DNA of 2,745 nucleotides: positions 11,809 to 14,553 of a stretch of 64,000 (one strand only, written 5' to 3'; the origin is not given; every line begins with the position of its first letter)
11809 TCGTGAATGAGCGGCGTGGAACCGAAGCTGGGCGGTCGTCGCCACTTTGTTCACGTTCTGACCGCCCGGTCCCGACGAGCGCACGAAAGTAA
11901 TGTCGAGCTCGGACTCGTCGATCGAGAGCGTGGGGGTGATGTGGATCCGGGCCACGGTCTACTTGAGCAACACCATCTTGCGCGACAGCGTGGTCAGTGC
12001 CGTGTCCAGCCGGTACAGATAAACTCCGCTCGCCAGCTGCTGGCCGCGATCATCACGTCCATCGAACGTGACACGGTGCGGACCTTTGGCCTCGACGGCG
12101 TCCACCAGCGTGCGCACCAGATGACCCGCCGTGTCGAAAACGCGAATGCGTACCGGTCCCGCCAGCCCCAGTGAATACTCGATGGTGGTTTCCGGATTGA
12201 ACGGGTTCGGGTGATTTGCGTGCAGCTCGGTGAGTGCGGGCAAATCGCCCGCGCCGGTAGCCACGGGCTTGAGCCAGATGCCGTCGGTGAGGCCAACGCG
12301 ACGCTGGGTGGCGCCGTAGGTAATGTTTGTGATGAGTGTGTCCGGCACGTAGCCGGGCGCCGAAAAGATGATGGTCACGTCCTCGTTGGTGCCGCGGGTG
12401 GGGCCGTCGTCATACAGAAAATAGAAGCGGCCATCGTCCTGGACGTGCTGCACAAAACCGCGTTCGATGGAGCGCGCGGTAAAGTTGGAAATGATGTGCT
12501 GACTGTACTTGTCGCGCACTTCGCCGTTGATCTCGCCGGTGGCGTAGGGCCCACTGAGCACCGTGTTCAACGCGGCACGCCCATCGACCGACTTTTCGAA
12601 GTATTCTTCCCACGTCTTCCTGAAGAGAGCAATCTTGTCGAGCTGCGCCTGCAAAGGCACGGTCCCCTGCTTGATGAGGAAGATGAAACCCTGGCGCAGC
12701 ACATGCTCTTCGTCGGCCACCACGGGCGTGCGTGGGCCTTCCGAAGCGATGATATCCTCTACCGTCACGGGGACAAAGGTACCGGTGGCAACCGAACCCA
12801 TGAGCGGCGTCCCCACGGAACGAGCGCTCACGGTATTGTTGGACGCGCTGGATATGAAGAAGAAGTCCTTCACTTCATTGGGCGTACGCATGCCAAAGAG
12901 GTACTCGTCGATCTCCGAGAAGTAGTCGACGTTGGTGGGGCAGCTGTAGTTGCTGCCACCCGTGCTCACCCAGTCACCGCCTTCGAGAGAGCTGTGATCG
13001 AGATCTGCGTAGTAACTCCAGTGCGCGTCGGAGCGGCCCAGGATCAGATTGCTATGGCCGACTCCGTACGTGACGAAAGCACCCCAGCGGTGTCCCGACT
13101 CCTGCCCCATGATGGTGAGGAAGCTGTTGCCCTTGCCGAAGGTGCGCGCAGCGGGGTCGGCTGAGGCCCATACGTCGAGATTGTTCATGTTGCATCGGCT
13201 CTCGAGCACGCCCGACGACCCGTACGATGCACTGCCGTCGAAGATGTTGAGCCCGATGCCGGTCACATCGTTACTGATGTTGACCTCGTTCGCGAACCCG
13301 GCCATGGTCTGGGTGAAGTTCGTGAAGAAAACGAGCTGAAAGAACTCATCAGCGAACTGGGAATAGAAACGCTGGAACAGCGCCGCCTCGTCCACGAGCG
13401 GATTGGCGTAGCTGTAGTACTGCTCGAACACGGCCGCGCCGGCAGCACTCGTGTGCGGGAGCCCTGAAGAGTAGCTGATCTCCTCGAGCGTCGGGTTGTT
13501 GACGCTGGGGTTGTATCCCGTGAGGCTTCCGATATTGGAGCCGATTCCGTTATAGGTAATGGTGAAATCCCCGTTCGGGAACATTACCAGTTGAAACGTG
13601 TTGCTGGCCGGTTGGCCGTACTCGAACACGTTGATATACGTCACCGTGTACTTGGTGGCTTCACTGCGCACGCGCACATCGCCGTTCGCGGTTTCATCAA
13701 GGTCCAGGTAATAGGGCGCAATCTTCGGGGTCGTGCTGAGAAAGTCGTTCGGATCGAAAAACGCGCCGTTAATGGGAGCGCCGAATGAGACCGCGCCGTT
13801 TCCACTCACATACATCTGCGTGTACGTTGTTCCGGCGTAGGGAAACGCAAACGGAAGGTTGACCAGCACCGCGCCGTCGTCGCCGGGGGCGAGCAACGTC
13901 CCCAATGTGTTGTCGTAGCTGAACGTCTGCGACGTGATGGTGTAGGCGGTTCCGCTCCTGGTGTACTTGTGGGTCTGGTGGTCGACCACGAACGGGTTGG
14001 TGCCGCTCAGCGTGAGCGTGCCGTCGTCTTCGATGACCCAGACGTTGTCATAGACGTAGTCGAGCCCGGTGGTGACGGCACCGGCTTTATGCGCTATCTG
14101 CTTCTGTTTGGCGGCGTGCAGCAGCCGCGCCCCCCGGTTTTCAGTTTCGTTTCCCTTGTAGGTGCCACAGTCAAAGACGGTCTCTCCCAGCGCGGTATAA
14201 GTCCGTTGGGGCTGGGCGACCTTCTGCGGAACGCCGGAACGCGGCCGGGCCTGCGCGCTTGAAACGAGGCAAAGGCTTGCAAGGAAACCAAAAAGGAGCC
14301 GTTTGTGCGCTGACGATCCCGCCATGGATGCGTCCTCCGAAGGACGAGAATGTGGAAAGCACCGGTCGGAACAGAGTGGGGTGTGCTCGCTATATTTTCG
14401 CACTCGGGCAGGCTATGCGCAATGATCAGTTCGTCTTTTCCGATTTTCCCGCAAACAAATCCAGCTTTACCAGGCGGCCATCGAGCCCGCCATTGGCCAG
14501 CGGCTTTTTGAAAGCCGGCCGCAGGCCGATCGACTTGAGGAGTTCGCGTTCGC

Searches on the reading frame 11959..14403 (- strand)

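Call 85: search_protein_families(library=pfam, proteins=[window:11959-14403:-], max_evalue=0.00001)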
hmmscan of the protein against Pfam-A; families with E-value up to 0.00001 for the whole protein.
window:11959-14403:- (814 aa): 2 families
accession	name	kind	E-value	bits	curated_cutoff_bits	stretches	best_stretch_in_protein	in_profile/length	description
PF13860.13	FlgD_ig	-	3.2e-08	33.9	27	1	749-798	23-72/79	FlgD Ig-like domain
PF06119.19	NIDO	-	2.4e-06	28.1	25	0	196-250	2-55/186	Nidogen-like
